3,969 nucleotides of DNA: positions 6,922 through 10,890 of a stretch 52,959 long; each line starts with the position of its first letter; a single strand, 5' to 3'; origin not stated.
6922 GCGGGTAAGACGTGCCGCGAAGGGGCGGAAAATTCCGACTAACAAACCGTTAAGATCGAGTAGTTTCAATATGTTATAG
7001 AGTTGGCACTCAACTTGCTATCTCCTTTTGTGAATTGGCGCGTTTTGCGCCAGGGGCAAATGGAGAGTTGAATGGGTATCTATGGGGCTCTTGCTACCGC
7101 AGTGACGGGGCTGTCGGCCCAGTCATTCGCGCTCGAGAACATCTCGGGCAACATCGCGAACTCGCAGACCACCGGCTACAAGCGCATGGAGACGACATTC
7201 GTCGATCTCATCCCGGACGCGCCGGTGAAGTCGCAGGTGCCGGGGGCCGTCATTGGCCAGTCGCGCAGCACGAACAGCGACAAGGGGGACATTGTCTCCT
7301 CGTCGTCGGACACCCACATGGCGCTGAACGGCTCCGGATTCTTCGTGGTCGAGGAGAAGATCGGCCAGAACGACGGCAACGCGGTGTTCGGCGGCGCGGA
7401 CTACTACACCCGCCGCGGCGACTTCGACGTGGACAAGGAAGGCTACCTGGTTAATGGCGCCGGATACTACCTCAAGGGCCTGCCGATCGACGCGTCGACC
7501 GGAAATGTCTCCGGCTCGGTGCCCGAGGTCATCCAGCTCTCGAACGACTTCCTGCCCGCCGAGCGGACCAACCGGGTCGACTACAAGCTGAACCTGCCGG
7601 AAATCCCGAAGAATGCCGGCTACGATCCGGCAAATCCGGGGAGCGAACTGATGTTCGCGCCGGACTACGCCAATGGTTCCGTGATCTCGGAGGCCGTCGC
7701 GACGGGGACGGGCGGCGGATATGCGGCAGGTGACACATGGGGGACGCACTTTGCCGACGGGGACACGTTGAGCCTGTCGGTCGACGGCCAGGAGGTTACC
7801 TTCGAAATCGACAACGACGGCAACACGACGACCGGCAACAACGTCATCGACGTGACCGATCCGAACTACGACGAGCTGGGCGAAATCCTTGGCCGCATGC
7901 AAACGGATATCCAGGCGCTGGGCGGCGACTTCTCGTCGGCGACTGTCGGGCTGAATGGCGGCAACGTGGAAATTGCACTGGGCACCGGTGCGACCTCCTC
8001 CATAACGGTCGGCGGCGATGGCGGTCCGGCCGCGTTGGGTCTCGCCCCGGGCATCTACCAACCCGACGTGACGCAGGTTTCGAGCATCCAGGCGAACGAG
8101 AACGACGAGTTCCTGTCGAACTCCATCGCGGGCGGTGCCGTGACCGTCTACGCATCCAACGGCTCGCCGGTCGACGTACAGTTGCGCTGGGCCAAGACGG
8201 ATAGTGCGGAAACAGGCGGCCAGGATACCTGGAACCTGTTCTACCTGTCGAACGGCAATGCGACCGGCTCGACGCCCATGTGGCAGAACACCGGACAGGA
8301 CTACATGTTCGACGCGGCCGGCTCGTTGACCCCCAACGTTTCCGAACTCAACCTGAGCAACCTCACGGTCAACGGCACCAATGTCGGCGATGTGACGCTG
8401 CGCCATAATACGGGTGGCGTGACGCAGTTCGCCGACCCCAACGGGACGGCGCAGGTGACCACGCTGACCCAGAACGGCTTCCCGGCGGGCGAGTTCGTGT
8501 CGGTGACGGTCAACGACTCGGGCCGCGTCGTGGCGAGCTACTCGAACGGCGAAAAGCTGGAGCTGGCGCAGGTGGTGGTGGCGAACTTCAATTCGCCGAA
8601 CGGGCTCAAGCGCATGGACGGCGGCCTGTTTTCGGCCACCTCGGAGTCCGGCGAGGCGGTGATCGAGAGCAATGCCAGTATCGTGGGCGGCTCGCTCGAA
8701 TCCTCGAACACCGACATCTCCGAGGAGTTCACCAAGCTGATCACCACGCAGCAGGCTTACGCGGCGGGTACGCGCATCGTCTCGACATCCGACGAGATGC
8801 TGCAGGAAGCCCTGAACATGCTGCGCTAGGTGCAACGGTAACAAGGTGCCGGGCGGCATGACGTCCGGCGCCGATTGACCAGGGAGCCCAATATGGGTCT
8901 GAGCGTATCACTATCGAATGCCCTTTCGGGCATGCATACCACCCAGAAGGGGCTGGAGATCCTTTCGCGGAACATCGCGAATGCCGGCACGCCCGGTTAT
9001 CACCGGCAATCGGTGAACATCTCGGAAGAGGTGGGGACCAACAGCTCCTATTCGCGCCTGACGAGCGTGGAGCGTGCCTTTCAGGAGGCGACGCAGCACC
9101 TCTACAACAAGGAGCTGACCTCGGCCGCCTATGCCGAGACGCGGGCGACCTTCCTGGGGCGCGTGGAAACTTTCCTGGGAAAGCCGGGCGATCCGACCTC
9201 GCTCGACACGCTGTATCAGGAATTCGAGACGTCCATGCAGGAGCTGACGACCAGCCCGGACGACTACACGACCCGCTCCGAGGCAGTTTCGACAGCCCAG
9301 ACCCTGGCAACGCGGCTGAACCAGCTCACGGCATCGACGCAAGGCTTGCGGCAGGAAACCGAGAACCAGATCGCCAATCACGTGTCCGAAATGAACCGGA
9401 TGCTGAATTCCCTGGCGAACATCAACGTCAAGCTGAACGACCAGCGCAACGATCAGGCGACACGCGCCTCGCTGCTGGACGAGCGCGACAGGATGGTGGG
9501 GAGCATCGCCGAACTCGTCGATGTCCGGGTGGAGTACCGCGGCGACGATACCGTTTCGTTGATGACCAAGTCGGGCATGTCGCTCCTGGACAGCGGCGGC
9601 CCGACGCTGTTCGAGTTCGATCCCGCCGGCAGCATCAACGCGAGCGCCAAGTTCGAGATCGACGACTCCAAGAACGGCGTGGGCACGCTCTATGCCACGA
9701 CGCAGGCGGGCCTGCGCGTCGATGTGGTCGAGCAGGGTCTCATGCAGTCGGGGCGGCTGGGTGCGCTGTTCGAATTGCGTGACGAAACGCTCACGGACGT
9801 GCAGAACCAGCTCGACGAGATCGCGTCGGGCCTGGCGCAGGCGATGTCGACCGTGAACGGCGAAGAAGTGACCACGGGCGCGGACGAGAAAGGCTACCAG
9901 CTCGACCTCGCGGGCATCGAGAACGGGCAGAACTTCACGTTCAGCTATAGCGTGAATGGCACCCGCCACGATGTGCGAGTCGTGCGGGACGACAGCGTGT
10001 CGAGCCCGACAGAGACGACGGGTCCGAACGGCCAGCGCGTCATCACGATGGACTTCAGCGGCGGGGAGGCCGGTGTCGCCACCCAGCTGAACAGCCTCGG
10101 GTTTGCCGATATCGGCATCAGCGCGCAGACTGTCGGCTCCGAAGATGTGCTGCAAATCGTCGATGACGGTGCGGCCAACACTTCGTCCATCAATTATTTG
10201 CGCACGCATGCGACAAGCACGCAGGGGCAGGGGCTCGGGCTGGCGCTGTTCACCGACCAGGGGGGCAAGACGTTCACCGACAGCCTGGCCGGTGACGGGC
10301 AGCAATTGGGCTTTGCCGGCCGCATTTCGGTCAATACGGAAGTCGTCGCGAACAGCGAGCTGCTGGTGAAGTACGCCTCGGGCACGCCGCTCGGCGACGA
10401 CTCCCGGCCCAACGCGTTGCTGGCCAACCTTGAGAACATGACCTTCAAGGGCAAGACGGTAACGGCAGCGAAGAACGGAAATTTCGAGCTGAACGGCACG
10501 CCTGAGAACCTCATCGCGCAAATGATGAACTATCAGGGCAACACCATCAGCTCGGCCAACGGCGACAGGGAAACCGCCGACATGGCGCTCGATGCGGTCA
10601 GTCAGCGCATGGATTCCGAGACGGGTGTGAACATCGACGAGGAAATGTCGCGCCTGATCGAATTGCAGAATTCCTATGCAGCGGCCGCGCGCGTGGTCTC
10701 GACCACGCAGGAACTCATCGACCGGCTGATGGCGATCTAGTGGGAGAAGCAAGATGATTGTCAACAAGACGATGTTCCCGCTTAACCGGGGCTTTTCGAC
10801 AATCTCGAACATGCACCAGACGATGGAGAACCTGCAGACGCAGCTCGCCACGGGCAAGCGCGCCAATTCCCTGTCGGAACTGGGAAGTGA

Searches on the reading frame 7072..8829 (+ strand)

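Call 66: search_protein_families(library=pfam, proteins=[window:7072-8829:+], max_evalue=0.00001)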
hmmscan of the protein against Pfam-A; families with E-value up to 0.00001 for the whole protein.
window:7072-8829:+ (585 aa): 3 families
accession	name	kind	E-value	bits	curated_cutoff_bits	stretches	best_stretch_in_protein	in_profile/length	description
PF06429.18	Flg_bbr_C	-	2.6e-14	52.9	23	1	540-583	3-46/46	Flagellar basal body rod FlgEFG protein C-terminal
PF22692.1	LlgE_F_G_D1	-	2.1e-08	34.7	27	1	84-138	1-44/64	Flagellar hook protein FlgE/F/G D1 domain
PF00460.25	Flg_bb_rod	-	1.4e-06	28.5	20.7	1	7-37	1-31/31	Flagella basal body rod protein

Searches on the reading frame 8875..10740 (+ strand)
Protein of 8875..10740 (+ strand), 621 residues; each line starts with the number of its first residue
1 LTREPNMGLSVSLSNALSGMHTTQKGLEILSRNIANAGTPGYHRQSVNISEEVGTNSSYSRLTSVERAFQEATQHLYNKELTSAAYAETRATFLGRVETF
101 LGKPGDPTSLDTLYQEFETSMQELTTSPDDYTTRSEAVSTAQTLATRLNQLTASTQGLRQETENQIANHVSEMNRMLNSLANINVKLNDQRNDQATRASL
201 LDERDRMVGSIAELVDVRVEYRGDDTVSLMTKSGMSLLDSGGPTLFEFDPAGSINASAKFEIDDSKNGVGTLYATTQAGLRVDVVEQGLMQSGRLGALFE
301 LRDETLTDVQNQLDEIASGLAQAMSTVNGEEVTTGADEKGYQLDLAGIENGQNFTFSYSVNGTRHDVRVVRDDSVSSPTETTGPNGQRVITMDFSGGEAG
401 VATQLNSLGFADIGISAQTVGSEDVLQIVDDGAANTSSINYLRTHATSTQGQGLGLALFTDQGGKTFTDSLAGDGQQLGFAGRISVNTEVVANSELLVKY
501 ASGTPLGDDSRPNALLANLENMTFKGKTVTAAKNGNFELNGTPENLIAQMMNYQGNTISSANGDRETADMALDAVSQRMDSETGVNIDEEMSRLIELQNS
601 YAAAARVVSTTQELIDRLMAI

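Call 66: search_protein_families(library=pfam, proteins=[window:8875-10740:+], max_evalue=0.00001)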
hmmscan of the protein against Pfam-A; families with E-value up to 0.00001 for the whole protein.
window:8875-10740:+ (621 aa): 2 families
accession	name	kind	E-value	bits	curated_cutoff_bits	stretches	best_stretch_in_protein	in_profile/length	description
PF22638.1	FlgK_D1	-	2.8e-42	145.3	28.6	1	95-334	2-224/233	Flagellar hook-associated protein FlgK helical domain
PF06429.18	Flg_bbr_C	-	1.8e-09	37.4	23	1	578-619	3-44/46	Flagellar basal body rod FlgEFG protein C-terminal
